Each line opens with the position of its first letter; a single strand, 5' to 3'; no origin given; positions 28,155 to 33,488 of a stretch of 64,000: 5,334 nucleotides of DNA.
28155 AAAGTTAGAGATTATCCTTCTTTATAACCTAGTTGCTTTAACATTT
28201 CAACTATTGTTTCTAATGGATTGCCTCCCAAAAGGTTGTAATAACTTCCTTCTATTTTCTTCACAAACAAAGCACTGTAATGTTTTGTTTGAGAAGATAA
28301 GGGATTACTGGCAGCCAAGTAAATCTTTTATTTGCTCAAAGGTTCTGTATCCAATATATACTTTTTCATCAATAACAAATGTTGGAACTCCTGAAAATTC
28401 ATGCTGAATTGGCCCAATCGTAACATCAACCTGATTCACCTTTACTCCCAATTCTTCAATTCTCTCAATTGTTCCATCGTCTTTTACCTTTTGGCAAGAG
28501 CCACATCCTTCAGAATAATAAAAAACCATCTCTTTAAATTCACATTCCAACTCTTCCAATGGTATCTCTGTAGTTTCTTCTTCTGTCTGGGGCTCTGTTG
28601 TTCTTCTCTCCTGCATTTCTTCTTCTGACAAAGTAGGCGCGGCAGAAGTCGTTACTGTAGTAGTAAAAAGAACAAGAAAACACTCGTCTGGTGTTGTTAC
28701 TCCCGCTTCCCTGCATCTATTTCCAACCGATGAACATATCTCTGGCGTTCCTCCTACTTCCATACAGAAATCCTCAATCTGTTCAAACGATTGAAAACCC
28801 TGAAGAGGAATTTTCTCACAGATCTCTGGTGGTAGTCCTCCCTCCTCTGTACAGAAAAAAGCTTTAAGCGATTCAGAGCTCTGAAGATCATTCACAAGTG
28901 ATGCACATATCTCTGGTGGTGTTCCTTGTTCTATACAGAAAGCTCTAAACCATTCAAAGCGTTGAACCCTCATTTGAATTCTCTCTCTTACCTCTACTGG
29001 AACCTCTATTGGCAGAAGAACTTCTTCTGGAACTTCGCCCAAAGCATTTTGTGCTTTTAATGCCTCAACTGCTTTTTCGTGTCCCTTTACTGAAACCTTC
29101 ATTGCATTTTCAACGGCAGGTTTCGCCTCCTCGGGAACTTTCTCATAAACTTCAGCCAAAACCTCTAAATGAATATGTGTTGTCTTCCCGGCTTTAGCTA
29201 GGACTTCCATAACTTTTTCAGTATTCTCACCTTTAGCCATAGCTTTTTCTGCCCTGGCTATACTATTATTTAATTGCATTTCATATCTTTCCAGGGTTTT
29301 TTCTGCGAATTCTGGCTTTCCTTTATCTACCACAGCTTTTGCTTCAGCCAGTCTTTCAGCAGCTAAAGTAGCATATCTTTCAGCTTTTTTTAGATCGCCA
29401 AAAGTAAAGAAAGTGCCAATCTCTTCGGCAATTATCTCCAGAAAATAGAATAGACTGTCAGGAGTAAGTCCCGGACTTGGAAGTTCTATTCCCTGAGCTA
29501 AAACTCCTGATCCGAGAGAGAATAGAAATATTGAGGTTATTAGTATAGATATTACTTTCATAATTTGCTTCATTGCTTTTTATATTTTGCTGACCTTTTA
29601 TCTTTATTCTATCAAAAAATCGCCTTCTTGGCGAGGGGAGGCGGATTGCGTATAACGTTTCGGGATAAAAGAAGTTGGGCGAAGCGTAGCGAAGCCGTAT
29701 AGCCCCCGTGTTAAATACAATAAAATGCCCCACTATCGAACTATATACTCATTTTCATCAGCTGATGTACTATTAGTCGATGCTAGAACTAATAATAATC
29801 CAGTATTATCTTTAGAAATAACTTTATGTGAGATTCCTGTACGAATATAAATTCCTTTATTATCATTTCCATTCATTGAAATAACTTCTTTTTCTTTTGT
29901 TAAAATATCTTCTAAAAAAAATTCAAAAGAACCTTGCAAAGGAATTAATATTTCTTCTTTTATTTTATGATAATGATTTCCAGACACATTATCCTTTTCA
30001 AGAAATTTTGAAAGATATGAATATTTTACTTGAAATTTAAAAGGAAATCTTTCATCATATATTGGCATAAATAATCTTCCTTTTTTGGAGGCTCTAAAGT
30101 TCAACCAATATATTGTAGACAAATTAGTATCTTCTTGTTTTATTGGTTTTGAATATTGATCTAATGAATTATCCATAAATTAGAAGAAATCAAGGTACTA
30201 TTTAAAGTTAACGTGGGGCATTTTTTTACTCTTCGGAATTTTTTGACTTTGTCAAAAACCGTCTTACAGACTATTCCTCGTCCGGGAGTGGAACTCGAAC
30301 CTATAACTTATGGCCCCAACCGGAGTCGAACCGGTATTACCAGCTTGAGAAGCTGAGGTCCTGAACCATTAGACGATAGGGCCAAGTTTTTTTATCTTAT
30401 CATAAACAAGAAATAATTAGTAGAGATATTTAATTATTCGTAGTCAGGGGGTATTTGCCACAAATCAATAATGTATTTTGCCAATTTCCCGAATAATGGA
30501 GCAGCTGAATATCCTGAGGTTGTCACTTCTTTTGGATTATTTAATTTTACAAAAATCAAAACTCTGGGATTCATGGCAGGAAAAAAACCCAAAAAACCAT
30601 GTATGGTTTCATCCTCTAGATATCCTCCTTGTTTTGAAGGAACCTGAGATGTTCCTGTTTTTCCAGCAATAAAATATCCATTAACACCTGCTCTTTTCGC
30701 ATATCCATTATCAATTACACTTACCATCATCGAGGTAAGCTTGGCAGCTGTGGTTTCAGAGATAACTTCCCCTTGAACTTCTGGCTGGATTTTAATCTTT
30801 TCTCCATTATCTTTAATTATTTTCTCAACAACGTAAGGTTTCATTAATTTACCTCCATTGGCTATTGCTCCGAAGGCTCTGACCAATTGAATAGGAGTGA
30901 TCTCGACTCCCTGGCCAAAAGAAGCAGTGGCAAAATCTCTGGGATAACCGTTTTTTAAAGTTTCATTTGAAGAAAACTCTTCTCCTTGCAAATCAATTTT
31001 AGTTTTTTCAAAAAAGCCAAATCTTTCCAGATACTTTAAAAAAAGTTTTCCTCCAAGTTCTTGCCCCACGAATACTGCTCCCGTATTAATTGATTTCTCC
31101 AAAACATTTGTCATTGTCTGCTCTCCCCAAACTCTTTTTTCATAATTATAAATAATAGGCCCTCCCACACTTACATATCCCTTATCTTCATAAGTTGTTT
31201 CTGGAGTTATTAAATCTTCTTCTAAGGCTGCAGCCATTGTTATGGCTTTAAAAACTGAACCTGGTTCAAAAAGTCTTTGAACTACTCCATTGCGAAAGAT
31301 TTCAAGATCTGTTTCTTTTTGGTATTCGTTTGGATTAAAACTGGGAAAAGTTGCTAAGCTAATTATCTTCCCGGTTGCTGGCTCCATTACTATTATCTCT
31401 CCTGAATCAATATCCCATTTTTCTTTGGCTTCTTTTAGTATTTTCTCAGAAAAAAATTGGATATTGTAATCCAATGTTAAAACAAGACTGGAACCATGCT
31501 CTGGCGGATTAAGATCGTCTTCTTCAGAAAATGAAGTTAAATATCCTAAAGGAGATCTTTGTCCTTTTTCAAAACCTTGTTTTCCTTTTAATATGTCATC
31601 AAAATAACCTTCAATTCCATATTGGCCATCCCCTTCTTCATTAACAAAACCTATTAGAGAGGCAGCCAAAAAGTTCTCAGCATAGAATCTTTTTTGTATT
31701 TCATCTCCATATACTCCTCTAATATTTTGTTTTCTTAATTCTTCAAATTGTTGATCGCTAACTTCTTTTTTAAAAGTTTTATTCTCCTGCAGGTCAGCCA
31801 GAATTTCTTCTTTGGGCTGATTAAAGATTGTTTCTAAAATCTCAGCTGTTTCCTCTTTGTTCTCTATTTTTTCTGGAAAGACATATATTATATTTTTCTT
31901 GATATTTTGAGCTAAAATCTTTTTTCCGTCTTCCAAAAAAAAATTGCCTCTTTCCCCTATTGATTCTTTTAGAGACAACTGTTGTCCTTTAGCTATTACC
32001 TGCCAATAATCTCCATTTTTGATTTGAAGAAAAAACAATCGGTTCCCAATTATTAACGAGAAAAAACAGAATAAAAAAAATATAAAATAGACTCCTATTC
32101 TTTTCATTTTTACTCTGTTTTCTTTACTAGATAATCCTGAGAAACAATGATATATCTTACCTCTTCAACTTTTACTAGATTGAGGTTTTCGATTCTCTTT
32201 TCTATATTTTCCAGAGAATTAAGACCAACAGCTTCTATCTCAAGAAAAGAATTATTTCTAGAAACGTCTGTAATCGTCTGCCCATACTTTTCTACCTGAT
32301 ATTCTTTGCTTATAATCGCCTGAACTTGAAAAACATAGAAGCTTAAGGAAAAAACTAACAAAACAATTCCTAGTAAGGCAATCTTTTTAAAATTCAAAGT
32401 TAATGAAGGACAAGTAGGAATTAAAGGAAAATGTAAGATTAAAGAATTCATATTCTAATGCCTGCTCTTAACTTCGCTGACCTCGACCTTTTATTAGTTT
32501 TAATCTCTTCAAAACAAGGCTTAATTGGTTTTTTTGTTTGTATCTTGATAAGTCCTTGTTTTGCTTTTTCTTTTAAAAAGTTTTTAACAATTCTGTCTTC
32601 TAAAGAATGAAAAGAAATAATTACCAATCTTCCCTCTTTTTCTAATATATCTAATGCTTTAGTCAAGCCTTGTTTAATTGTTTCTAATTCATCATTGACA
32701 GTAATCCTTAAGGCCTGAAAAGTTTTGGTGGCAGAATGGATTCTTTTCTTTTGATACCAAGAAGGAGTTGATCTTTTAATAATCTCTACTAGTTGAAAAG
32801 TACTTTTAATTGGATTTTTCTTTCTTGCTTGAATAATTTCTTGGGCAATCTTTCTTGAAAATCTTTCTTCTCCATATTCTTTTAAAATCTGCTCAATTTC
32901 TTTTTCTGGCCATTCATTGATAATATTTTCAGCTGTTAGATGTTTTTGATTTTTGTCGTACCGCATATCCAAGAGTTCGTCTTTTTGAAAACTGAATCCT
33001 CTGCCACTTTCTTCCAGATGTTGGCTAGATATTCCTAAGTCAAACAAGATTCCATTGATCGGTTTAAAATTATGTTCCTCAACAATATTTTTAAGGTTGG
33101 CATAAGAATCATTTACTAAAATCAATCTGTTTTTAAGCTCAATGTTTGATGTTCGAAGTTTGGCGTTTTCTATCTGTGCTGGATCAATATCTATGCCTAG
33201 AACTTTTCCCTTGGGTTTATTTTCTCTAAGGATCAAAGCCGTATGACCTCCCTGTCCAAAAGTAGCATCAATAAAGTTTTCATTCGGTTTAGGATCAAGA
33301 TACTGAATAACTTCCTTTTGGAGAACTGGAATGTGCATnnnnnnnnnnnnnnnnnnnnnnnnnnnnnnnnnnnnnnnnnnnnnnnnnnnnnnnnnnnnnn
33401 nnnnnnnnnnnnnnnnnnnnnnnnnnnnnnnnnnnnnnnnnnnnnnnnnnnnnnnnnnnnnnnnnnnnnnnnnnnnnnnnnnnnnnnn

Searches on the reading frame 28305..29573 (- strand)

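Call 17: search_protein_families(library=pfam, proteins=[window:28305-29573:-], max_evalue=0.00001)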
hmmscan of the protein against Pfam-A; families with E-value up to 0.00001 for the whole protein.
window:28305-29573:- (422 aa): 1 family
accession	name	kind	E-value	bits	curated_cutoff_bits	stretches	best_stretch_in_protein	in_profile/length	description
PF18915.5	DUF5667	-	5.8e-22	78.4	27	1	35-149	1-99/99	Domain of unknown function (DUF5667)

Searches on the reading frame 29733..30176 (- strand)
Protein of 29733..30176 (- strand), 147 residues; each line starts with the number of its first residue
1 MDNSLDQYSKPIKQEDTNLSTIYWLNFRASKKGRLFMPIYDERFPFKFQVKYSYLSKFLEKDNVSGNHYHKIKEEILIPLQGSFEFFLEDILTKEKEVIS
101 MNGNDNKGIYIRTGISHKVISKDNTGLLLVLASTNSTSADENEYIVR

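Call 7: search_protein_families(library=pfam, proteins=[window:29733-30176:-])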
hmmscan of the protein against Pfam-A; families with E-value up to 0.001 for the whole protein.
window:29733-30176:- (147 aa): 2 families
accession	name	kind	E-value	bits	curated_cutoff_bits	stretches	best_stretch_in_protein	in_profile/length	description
PF05523.17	FdtA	-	7e-14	52.2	23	1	28-145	11-120/131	WxcM-like, C-terminal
PF14667.12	Polysacc_synt_C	-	1.3e-07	32.2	28.7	1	63-134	29-100/111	Polysaccharide biosynthesis C-terminal domain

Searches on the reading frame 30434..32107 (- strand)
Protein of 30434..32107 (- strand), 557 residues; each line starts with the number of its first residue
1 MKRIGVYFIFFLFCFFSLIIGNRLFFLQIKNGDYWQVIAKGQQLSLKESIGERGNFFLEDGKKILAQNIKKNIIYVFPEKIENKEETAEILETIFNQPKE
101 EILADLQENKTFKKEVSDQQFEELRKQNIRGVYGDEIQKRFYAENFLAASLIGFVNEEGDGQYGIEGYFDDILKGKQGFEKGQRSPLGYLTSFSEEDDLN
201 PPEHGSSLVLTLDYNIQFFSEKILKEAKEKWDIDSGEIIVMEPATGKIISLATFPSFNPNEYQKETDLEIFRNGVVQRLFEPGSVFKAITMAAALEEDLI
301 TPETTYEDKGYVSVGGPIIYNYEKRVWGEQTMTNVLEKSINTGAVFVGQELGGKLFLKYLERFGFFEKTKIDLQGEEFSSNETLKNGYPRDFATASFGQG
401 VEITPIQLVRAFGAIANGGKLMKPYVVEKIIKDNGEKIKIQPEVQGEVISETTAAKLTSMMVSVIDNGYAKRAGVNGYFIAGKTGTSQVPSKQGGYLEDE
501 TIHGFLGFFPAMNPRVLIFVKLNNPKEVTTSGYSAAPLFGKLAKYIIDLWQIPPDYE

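Call 7: search_protein_families(library=pfam, proteins=[window:30434-32107:-])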
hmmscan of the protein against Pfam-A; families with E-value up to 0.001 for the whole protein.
window:30434-32107:- (557 aa): 2 families
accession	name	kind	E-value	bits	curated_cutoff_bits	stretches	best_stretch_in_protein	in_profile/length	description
PF00905.27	Transpeptidase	-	1.1e-68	232.1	22.1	1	238-542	3-297/299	Penicillin binding protein transpeptidase domain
PF03717.20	PBP_dimer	-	3.4e-10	41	24.4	1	51-189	4-174/180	Penicillin-binding Protein dimerisation domain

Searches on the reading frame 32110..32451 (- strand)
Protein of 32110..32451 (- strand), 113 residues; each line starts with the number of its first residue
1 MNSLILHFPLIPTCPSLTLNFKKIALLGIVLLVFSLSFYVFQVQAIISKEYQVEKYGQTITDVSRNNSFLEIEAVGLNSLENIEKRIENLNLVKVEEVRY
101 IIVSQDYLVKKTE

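Call 7: search_protein_families(library=pfam, proteins=[window:32110-32451:-])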
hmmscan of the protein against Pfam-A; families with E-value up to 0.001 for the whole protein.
window:32110-32451:- (113 aa): 1 family
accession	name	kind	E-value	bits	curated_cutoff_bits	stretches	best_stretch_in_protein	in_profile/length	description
PF04977.20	DivIC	-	0.00023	21.4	28.9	1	30-103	3-78/80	Septum formation initiator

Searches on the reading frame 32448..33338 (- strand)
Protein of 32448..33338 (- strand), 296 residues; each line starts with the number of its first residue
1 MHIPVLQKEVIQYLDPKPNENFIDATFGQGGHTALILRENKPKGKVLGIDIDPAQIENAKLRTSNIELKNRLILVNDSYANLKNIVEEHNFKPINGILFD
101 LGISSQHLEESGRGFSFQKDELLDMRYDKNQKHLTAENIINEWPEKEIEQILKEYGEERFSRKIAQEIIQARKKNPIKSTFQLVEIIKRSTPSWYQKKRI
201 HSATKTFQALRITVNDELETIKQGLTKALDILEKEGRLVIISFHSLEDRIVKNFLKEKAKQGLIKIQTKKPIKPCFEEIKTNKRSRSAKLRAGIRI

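Call 7: search_protein_families(library=pfam, proteins=[window:32448-33338:-])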
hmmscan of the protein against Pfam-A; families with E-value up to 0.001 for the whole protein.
window:32448-33338:- (296 aa): 7 families
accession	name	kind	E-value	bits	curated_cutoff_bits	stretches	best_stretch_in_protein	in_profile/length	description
PF01795.25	Methyltransf_5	-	3.6e-106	355.6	27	1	2-292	4-305/309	MraW methylase family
PF13847.12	Methyltransf_31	-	2.5e-07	30.9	27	1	17-88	2-72/145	Methyltransferase domain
PF01189.24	Methyltr_RsmB-F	-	1.5e-06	28.4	27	1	12-104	2-90/199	16S rRNA methyltransferase RsmB/F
PF06962.18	rRNA_methylase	-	1.7e-06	28.4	22.7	1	46-102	1-53/137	Putative rRNA methylase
PF01728.25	FtsJ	-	6.1e-05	23.5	24.1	0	17-102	20-100/181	FtsJ-like methyltransferase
PF02390.23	Methyltransf_4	-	0.00012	22.1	24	1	21-94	4-76/173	Putative methyltransferase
PF13649.12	Methyltransf_25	-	0.00017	22.6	27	0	24-75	3-51/97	Methyltransferase domain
